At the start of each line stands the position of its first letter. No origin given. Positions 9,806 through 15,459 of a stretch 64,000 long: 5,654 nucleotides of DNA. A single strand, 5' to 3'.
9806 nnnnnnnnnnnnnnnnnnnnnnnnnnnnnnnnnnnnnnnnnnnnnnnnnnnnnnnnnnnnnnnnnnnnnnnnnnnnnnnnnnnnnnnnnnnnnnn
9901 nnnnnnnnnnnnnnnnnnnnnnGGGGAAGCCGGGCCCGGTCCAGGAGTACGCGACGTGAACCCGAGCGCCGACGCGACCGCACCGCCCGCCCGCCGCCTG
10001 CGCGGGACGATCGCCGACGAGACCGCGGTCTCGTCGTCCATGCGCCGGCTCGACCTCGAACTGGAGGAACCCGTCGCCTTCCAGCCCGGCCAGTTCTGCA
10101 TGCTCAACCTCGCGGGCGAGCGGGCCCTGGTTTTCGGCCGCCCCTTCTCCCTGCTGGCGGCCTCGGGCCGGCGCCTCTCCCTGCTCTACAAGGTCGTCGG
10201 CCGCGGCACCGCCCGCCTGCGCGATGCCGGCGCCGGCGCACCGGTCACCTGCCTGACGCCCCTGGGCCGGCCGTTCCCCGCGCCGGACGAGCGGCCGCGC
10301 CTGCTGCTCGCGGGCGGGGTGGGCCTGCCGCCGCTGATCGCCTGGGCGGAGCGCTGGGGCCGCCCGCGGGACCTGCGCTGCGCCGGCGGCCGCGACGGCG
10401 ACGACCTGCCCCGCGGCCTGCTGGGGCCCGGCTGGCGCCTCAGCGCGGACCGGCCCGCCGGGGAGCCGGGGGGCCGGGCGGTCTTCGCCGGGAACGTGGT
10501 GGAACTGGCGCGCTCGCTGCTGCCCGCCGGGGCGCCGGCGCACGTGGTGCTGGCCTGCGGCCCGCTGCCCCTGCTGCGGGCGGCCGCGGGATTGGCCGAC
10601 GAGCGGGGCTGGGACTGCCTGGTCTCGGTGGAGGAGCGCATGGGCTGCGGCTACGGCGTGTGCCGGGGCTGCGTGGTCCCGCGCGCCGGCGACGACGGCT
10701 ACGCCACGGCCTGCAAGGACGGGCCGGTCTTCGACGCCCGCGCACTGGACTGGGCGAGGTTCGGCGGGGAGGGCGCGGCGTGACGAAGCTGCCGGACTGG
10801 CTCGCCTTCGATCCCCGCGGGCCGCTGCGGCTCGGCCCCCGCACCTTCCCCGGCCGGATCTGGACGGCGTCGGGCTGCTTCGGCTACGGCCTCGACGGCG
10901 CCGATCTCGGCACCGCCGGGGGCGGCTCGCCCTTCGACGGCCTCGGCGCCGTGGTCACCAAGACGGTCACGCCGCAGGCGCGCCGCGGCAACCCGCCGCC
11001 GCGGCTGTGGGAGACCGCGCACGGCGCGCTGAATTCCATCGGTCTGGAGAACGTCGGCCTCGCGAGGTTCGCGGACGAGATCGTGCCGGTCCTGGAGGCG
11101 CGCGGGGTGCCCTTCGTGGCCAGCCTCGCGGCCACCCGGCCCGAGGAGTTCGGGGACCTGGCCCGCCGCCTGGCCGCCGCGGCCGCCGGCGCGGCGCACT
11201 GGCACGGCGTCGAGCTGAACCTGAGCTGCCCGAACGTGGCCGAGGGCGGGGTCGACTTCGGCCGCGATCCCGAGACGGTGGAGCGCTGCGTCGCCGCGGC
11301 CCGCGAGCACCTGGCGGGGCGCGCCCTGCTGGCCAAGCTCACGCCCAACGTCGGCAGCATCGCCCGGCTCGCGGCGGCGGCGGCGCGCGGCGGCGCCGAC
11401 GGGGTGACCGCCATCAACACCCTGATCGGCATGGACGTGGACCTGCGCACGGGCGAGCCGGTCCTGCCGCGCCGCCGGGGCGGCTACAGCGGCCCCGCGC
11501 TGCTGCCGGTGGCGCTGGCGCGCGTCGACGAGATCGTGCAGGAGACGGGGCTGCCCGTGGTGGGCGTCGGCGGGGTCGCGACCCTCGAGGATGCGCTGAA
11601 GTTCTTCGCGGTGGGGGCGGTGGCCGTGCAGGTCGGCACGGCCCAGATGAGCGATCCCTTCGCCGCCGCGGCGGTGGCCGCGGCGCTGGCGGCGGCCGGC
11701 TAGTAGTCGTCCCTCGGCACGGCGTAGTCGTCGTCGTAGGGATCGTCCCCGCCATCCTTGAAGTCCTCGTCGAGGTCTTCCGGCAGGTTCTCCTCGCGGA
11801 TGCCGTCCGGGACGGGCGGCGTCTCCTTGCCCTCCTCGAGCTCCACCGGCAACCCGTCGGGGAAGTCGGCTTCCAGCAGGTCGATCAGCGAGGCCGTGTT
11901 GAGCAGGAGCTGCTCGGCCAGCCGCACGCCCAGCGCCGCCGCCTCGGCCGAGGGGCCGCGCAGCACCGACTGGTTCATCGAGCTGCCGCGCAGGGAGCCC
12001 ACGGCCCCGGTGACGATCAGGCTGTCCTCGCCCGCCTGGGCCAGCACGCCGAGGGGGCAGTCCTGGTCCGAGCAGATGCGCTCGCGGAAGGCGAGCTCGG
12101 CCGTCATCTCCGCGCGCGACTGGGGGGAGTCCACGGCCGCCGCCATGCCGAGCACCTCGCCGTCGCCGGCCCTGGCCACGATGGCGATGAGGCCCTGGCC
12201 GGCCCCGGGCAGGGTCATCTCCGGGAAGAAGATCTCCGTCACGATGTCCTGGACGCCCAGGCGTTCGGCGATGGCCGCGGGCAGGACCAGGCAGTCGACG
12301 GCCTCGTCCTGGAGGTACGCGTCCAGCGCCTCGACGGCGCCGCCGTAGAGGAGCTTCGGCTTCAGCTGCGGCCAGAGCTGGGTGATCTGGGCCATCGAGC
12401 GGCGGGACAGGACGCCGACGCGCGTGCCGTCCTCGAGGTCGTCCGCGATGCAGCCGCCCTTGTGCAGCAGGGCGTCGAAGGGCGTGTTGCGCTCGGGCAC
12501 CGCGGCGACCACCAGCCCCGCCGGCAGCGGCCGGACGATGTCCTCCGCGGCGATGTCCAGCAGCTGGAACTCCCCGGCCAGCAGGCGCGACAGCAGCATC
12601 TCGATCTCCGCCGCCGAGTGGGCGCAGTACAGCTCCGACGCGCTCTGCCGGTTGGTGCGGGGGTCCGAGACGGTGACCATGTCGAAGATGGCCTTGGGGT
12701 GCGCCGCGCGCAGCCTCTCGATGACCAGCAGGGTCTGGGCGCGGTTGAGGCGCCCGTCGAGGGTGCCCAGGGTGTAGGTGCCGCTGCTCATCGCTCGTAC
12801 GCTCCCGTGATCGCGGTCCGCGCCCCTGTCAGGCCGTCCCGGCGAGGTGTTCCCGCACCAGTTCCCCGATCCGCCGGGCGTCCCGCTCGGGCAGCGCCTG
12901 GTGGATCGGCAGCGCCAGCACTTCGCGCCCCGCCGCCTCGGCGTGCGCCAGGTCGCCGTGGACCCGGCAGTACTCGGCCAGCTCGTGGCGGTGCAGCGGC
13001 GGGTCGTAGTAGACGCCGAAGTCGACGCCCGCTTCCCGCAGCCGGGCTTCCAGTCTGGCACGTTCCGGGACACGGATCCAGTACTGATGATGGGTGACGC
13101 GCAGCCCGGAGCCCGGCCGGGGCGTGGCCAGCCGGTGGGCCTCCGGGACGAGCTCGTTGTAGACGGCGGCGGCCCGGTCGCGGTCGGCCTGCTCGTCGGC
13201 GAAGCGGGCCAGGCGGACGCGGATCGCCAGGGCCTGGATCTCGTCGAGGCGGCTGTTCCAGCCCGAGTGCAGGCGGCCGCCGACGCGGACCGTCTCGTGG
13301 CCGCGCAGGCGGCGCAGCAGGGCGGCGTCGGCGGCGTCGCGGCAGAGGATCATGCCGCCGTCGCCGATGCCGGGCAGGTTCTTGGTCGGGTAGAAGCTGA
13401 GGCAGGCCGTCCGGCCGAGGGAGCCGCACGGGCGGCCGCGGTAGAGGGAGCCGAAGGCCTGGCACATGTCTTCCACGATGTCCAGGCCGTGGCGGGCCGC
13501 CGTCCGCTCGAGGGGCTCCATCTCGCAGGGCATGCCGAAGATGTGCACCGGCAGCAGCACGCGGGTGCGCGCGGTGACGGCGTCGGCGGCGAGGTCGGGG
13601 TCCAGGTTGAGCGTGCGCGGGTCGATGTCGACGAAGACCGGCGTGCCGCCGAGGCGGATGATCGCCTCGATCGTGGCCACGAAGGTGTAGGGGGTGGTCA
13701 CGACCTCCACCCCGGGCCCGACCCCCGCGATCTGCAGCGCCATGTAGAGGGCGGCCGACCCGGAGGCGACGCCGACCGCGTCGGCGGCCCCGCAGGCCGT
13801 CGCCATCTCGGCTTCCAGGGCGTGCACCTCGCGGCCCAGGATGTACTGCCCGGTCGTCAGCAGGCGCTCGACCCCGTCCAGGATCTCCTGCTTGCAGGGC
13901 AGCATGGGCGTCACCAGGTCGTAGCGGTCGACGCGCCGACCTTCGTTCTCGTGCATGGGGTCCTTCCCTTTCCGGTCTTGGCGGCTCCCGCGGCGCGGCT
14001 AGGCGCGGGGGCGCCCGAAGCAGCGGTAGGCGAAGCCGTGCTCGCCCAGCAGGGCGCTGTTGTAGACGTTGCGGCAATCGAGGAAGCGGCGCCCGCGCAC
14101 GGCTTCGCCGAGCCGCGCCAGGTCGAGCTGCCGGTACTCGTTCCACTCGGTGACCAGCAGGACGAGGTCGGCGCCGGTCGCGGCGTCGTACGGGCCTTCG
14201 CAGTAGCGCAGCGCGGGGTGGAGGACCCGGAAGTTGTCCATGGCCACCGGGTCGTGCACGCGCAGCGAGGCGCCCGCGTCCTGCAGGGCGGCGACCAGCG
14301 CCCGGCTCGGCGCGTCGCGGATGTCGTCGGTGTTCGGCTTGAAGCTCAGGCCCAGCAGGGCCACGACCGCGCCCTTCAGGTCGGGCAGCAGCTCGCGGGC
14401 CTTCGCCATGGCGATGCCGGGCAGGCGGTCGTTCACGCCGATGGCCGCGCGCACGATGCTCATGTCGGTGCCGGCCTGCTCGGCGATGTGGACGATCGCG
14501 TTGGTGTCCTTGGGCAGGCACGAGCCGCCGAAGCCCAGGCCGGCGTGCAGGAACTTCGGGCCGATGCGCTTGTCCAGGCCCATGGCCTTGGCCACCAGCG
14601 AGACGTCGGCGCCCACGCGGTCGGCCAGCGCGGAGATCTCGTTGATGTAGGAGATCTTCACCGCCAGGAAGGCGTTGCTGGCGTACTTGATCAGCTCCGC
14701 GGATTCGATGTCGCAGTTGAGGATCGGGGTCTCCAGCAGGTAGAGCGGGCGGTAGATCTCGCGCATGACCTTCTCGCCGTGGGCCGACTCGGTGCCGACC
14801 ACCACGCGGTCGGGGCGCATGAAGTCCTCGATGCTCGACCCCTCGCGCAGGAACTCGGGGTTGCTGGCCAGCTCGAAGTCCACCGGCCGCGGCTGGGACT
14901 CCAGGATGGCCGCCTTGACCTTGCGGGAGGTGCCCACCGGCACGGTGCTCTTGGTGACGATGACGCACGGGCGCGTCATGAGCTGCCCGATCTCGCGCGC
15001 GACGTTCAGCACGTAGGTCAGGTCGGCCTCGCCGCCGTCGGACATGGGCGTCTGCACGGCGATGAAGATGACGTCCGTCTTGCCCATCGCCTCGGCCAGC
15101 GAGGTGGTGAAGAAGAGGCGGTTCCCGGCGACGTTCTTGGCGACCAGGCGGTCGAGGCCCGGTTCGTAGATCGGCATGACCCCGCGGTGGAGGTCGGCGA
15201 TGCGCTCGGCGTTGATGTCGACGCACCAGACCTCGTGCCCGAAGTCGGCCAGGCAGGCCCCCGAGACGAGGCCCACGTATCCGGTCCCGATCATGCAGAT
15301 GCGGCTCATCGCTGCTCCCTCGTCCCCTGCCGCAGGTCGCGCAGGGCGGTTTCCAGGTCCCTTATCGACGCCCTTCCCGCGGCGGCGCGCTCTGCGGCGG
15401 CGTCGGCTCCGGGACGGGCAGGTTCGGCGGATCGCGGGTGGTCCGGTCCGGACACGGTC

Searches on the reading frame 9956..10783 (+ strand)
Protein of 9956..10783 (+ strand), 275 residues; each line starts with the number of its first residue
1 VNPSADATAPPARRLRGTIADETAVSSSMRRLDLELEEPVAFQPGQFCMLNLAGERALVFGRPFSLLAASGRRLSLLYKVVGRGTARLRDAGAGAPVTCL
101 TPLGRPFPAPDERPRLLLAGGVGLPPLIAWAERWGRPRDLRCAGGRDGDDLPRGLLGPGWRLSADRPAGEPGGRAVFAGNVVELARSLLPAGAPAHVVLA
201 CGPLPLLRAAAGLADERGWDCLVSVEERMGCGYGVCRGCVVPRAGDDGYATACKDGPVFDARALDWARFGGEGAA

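Call 87: search_protein_families(library=pfam, proteins=[window:9956-10783:+], max_evalue=0.00001)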
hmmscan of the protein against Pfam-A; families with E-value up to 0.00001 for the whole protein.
window:9956-10783:+ (275 aa): 1 family
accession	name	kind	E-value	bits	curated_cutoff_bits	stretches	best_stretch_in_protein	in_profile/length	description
PF10418.14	DHODB_Fe-S_bind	-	1.5e-13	50.6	23.9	1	226-264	1-40/41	Iron-sulfur cluster binding domain of dihydroorotate dehydrogenase B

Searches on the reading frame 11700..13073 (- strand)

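Call 87: search_protein_families(library=pfam, proteins=[window:11700-13073:-], max_evalue=0.00001)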
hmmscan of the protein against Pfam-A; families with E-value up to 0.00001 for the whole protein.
window:11700-13073:- (457 aa): 1 family
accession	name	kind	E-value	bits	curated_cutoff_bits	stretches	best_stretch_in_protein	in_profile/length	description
PF01379.25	Porphobil_deam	-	4.1e-24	85.7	22.1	1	102-307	3-205/207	Porphobilinogen deaminase, dipyromethane cofactor binding domain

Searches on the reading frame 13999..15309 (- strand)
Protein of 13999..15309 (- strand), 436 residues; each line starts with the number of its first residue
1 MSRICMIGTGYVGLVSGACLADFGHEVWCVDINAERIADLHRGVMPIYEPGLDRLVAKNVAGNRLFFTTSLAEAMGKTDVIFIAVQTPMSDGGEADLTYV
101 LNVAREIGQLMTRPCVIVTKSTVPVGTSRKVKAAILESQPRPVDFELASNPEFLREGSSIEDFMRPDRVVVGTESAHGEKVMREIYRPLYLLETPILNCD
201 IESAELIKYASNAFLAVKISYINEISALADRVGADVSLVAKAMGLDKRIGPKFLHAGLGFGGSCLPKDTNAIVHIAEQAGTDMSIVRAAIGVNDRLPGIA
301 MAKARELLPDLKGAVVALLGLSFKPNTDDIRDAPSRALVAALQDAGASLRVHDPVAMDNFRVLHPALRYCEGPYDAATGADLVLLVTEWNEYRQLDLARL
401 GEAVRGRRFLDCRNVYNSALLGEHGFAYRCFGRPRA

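Call 87: search_protein_families(library=pfam, proteins=[window:13999-15309:-], max_evalue=0.00001)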
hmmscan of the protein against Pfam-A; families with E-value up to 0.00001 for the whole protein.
window:13999-15309:- (436 aa): 3 families
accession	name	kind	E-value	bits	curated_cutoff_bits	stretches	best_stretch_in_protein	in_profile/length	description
PF03721.20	UDPG_MGDP_dh_N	-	9.1e-66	221.4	27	1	3-185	2-187/187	UDP-glucose/GDP-mannose dehydrogenase family, NAD binding domain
PF00984.24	UDPG_MGDP_dh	-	2.9e-36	123.9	25.4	1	202-294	1-93/94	UDP-glucose/GDP-mannose dehydrogenase family, central domain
PF03720.21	UDPG_MGDP_dh_C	-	2.4e-29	102.2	30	1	317-417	1-102/103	UDP-glucose/GDP-mannose dehydrogenase family, UDP binding domain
